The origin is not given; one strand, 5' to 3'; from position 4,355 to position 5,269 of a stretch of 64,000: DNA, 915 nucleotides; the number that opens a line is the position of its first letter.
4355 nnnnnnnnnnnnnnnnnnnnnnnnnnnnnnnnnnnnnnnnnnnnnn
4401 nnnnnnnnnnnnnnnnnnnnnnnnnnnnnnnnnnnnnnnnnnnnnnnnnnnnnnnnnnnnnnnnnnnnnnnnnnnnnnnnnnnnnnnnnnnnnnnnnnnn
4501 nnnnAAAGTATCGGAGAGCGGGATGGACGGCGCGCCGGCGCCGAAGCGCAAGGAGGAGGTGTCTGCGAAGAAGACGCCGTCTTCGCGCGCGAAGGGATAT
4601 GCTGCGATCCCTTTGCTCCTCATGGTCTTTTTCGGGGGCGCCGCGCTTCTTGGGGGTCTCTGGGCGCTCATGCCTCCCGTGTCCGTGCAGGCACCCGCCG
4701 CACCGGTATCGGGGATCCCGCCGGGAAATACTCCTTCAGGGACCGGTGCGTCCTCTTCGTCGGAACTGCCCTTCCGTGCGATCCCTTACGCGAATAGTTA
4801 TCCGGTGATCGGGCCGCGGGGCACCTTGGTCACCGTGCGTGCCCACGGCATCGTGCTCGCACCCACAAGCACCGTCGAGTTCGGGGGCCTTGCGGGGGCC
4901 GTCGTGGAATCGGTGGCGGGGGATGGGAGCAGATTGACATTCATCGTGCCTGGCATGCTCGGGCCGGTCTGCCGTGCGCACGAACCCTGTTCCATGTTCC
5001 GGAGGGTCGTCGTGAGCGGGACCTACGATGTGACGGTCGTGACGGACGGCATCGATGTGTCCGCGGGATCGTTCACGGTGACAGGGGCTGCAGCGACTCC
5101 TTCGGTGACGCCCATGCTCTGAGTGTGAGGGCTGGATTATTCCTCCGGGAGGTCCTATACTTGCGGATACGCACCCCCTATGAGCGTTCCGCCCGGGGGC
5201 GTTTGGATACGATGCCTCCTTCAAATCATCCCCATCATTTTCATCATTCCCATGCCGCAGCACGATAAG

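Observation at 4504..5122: UvrB carries an in-frame C-terminal extension with a TM helix and an Ig/IPT-like domain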

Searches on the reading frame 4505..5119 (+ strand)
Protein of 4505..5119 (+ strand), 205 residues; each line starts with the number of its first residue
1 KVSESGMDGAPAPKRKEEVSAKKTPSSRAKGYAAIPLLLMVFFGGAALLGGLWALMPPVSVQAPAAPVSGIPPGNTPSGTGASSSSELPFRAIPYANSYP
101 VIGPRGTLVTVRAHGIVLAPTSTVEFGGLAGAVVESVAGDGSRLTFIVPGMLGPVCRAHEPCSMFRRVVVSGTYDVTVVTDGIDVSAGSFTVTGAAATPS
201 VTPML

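Call 5: search_protein_families(library=pfam, proteins=[window:4505-5119:+], max_evalue=1)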
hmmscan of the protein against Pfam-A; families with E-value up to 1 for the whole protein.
window:4505-5119:+ (205 aa): 0 families

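Call 6: search_protein_families(library=ncbifam, proteins=[window:4505-5119:+], max_evalue=1)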
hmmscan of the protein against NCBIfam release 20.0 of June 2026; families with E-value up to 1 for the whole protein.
window:4505-5119:+ (205 aa): 0 families

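Call 7: find_homologous_proteins(query=window:4505-5119:+, max_evalue=0.01)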
Query window:4505-5119:+: 2055 candidates shared short words with the query, none scored E <= 0.01.

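Call 17: search_protein_representatives(protein=window:4505-5119:+)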
Query: 205 residues. Proteins with E-value up to 0.001 (for the whole library): 160; up to 1e-10: 18; up to 1e-30: 1. The best 150 are listed.
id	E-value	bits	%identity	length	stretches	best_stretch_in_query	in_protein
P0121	1.9e-33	132.0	54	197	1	29-204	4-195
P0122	2.8e-25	105.4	36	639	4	99-194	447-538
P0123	7.1e-22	94.3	36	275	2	100-196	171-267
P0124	1.7e-20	89.8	52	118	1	100-203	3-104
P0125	5.7e-15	71.7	38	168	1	30-193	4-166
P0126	7.5e-15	71.4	35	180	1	30-203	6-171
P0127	1.2e-14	70.7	36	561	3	98-203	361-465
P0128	2.4e-14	69.7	34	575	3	100-194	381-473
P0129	3.9e-13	65.8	41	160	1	96-196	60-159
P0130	7.1e-13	64.9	33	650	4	99-201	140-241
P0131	1.1e-12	64.3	39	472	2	98-199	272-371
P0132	1.1e-12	64.3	32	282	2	26-201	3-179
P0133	1.4e-12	63.9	34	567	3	99-202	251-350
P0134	4.7e-12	62.2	33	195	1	29-203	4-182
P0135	3.0e-11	59.6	36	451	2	99-201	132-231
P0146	7.2e-10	55.1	35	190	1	20-201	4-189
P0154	6.6e-09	52.0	35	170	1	43-197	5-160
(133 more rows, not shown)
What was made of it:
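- On IPT/TIG domain (Pfam PF01833, E-set Ig-like fold): The extension matches these proteins at E values from 1e-33 to 1e-10 (call 17).
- Checked: Independently, the extension matches free-standing proteins down to E = 1.9e-33 (call 17).
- The extension matches free-standing 145-200-aa proteins from their residue 4 onward; the best is P0121 at E = 1.9e-33 (call 17).
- Tried and rejected: The exhaustive HMMER search was needed (call 17).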

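Call 20: find_encoding_contigs(protein=P0121, flank=6000, max_places=4)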
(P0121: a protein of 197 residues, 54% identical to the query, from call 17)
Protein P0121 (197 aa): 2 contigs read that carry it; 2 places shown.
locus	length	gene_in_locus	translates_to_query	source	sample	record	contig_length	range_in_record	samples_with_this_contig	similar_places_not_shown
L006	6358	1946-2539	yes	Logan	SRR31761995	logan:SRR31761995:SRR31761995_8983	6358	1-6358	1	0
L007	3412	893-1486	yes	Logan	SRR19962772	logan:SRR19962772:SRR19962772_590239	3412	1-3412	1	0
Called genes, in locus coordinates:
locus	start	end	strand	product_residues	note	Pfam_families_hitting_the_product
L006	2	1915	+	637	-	?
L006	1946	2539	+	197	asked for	-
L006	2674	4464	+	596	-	PF00664:ABC_membrane, PF00005:ABC_tran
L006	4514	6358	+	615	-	?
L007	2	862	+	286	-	?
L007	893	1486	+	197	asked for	-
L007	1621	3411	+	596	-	PF00664:ABC_membrane, PF00005:ABC_tran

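Call 21: search_protein_families(library=pfam, proteins=[P0121, P0122, P0123, P0124, P0125, P0126, P0132, P0134, P0146, P0154], max_evalue=1)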
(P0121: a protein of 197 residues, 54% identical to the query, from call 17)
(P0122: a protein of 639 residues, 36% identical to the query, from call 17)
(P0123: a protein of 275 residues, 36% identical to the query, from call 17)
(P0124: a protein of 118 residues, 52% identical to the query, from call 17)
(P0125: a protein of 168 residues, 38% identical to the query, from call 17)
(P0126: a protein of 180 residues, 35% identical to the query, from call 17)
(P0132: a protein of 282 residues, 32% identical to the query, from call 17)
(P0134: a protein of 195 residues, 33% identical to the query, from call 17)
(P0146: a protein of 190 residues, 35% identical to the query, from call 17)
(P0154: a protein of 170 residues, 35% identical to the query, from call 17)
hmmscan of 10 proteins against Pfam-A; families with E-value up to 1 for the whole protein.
P0121 (197 aa): 0 families

P0122 (639 aa): 12 families
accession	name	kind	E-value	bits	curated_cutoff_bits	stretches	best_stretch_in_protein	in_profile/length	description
PF01833.30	TIG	-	1.5e-38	131.1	20.9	4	126-221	2-84/84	IPT/TIG domain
PF01471.23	PG_binding_1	-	1e-13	51.7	23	1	51-107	1-57/57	Putative peptidoglycan binding domain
PF20144.5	TIG_SUH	-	2.9e-10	40.6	24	2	230-283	2-54/94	TIG domain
PF13954.11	PapC_N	-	0.00019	21.9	27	0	511-534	24-47/146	PapC N-terminal domain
PF23194.1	NOMO_5th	-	0.00026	21.8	27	0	509-535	43-71/89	NOMO fifth transthyretin-like domain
PF11614.14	FixG_C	-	0.00085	19.9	25.6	0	305-336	34-64/119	IG-like fold at C-terminal of FixG, putative oxidoreductase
PF00801.26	PKD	-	0.0018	18.6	23.5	1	557-637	11-80/80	PKD domain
PF18911.6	PKD_4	-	0.002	18.6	27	1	570-636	29-82/85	PKD domain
PF00960.24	Neocarzinostat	-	0.042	14.3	25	1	130-160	3-34/110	Neocarzinostatin family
PF14343.11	PrcB_C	-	0.044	14.4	24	0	304-330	13-39/56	PrcB C-terminal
PF18675.7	HepII_C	-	0.23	11.9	26.1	0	526-564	35-73/88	Heparinase II C-terminal domain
PF09099.16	Qn_am_d_aIII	-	0.54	11.1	22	0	139-169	18-48/82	Quinohemoprotein amine dehydrogenase, alpha subunit domain III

P0123 (275 aa): 4 families
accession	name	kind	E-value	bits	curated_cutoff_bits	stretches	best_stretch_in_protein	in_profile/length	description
PF07676.18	PD40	-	0.0041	17.5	20.9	0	209-218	17-26/38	WD40-like Beta Propeller Repeat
PF16277.11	DUF4926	-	0.02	14.7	29.1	0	173-186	18-31/57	Domain of unknown function (DUF4926)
PF11346.13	DUF3149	-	0.19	11.7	23.2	1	14-32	13-31/40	Protein of unknown function (DUF3149)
PF14283.11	CD1107-like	-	0.92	9.8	26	1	12-33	131-152/158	Mobile element protein CD1107-like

P0124 (118 aa): 1 family
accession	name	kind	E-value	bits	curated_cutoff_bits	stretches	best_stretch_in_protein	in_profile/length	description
PF01833.30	TIG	-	1e-05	25.8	20.9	1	3-83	8-72/84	IPT/TIG domain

P0125 (168 aa): 1 family
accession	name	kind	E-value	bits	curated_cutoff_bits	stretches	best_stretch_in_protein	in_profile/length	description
PF01833.30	TIG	-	1.8e-05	25.1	20.9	1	68-97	2-36/84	IPT/TIG domain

P0126 (180 aa): 1 family
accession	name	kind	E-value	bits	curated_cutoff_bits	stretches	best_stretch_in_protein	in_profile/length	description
PF01833.30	TIG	-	0.00052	20.4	20.9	1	67-160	6-83/84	IPT/TIG domain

P0132 (282 aa): 3 families
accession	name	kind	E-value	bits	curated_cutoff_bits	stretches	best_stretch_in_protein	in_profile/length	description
PF01833.30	TIG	-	5.1e-13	49.3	20.9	2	177-271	1-82/84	IPT/TIG domain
PF20144.5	TIG_SUH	-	0.0001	22.8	24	1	72-131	2-58/94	TIG domain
PF21827.1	New_glue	-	0.014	15.6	31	1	15-64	6-52/94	New glue protein family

P0134 (195 aa): 0 families

P0146 (190 aa): 0 families

P0154 (170 aa): 0 families
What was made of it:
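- On IPT/TIG domain (Pfam PF01833, E-set Ig-like fold): P0122 hits at 1.5e-38 with 4 repeats (call 21).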

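Call 23: find_related_loci(query=window:4589-5119:+, collection=genome_contigs, flank=4000)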
Query window:4589-5119:+ (177 aa) in genome_contigs; peptide patterns used: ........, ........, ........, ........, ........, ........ (x = any residue, [..] = any of these).
325 stretches matched a pattern, but none encodes a relative of the query by tblastn (E <= 1e-3).

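Call 24: find_related_loci(query=window:4589-5119:+, collection=metagenome_contigs, flank=4000)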
Query window:4589-5119:+ (177 aa) in metagenome_contigs; peptide patterns used: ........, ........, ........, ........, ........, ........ (x = any residue, [..] = any of these).
452 stretches matched a pattern, but none encodes a relative of the query by tblastn (E <= 1e-3).
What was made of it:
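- Tried and rejected: find_related_loci with the single extension protein found nothing in genome_contigs or metagenome_contigs (calls 23, 24).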

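Call 26: find_related_loci(query=A1, collection=genome_contigs, flank=4000)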
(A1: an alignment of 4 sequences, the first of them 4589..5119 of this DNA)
Query A1 (177 aa) in genome_contigs; peptide patterns used: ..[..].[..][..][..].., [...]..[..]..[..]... (x = any residue, [..] = any of these).
127 stretches matched a pattern, but none encodes a relative of the query by tblastn (E <= 1e-3).

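Call 27: find_related_loci(query=A1, collection=metagenome_contigs, flank=4000)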
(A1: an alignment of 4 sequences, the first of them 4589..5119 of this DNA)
Query A1 (177 aa) in metagenome_contigs; peptide patterns used: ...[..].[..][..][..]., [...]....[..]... (x = any residue, [..] = any of these).
486 stretches matched a pattern; 2 encode a relative of the query (tblastn E <= 1e-3); 2 distinct loci.
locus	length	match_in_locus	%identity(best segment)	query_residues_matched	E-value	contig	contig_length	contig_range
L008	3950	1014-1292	57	72-166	6e-24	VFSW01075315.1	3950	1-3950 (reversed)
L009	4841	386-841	35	2-166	5e-19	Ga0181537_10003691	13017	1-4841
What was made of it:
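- Tried and rejected: With alignment A1 it again found nothing in genome_contigs (call 26) and only L008 and L009 in metagenomes (call 27).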

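Call 46: predict_structure(alignment_id=A3)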
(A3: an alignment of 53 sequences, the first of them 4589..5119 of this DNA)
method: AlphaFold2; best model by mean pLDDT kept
length: 177 residues; sequences in the alignment: 53
mean_pLDDT: 82.9   pTM: 0.60
mean pLDDT of the five models: 82.9, 82.6, 81.1, 80.9, 80.2
residues with pLDDT >= 90: 88; 70-90: 42; 50-70: 44; < 50: 3
segments of 3 or more residues with pLDDT < 50: none
pLDDT, mean of each block of 10 residues (from residue 1): 72 83 66 64 58 56 88 96 96 95 91 95 92 91 97 95 85 68
secondary structure, 60 per line:
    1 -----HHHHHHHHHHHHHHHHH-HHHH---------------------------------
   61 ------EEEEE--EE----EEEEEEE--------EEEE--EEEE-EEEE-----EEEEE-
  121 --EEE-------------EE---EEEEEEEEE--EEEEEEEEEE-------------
elements in order: H6-22 H24-27 E67-71 E80-86 E95-98 E101-104 E106-109 E115-119 E123-125 E144-152 E155-164
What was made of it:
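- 4598..4672 (+): Single transmembrane helix (aa 699-723, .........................), predicted N-in/C-out. AlphaFold helix at model residues 6-27 (call 46).
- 4673..4780 (+): Pro/Ser/Thr/Gly-rich stalk (aa 724-759), predicted disordered. pLDDT of 56-66 in the model (call 46).
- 4781..5086 (+): IPT/TIG-type Ig-like beta-sandwich (about aa 760-861) with the family's invariant Cys pair (Cys823 at 4970-4972, Cys829 at 4988-4990). AlphaFold pLDDT is 88-97 over this stretch (call 46).
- On IPT/TIG domain (Pfam PF01833, E-set Ig-like fold): The model has pLDDT 88-97 over the domain (call 46).
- On Single-pass N-in/C-out membrane protein: AlphaFold predicts a helix (call 46).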

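Call 48: fold_search(model_id=the predicted structure, library=pdb)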
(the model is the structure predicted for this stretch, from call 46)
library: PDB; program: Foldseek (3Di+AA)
matches with E <= 10: 1377; with E <= 0.001: 0
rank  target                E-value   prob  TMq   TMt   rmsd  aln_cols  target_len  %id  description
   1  7mo7_B                1.3e-03  1.00  0.39  0.11   3.7       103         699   18  Cryo-EM structure of 2:2 c-MET/HGF holo-complex (released 2021-06-09)
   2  6gcu_A                1.4e-03  1.00  0.38  0.11   4.6       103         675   18  MET receptor in complex with InlB internalin domain and DARPin A3A (released 2019-05-15)
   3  3mqi_C                2.0e-03  1.00  0.36  0.67   4.7       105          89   16  Human early B-cell factor 1 (EBF1) IPT/TIG domain (released 2010-05-26)
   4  3mlp_F                2.3e-03  1.00  0.41  0.25   3.6       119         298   16  Early B-cell Factor 1 (Ebf1) bound to DNA (released 2010-12-01)
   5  3n50_E                2.5e-03  1.00  0.37  0.44   4.9       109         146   16  Human Early B-cell factor 3 (EBF3) IPT/TIG and HLHLH domains (released 2010-06-16)
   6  5lsp_A                4.2e-03  1.00  0.38  0.31   4.6       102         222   19  107_A07 Fab in complex with fragment of the Met receptor (released 2017-09-13)
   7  4igb_C                4.7e-03  0.94  0.23  0.11  10.7       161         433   12  Crystal structure of the N-terminal domain of the Streptococcus gordonii adhesin Sgo0707 (released 2013-06-05)
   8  5l7n                  5.0e-03  1.00  0.40  0.22   2.8       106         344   13  Plexin A1 extracellular fragment, domains 7-10 (IPT3-IPT6) (released 2017-03-15)
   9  2c9r                  5.9e-03  1.00  0.33  0.53   4.6       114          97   18  apo-H91F CopC (released 2006-05-03)
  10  2cxk_D                6.2e-03  1.00  0.35  0.68   6.1       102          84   14  Crystal structure of the TIG domain of human calmodulin-binding transcription activator 1 (CAMTA1) (released 2005-12-30)
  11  1uad_C                6.2e-03  1.00  0.29  0.52   8.0       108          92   19  Crystal structure of the RalA-GppNHp-Sec5 Ral-binding domain complex (released 2003-07-15)
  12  3mlp_B                7.3e-03  1.00  0.39  0.22   5.5       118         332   17  Early B-cell Factor 1 (Ebf1) bound to DNA (released 2010-12-01)
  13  1pam_A                8.6e-03  1.00  0.35  0.10   3.7        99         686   18  CYCLODEXTRIN GLUCANOTRANSFERASE (released 1997-01-11)
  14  4hw6_B                8.6e-03  1.00  0.30  0.14   7.1       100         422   24  Crystal structure of an auxiliary nutrient binding protein (BACOVA_00264) from Bacteroides ovatus ATCC 8483 at 1.70 A  (released 2012-12-12)
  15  2dks_MODEL_1_A        9.0e-03  0.98  0.29  0.37  10.2       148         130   17  Solution structure of the first IG-like domain of human carcinoembryonic antigen related cell adhesion molecul (released 2007-05-01)
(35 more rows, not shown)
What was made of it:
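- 4781..5086 (+): The top Foldseek PDB hits are MET IPT, EBF1 IPT/TIG (TM-score 0.67 normalised to the target), plexin IPT, CAMTA1 TIG and CGTase domain D (call 48).
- On IPT/TIG domain (Pfam PF01833, E-set Ig-like fold): The top Foldseek hits are MET IPT, EBF1 and EBF3 IPT/TIG, plexin IPT, CAMTA1 TIG and CGTase domain D, with probability 1.00 and E of about 1e-3; TM-score to EBF1 IPT is 0.67 (call 48).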

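Call 56: search_protein_families(library=pfam, alignment_id=A3, max_evalue=0.01)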
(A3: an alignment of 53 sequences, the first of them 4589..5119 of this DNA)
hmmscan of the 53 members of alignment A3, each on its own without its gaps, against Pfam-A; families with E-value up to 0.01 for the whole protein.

A. member 1, window:4589-5119:+ (177 aa): 0 families

B. families by the number of members that match (of 53 scanned): 4 families
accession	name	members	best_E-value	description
PF01833.30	TIG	27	4.1e-10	IPT/TIG domain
PF21827.1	New_glue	1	0.00053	New glue protein family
PF25706.1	HCMV_UL116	1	0.00094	Human cytomegalovirus UL116 protein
PF10907.13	DUF2749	1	0.0039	Protein of unknown function (DUF2749)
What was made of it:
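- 4781..5086 (+): 27 of 53 homologues hit PF01833 (call 56).
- On IPT/TIG domain (Pfam PF01833, E-set Ig-like fold): 27 of 53 aligned family members hit PF01833 at E <= 0.01, best 4.1e-10 (call 56).
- Calls 46, 48 and 56.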
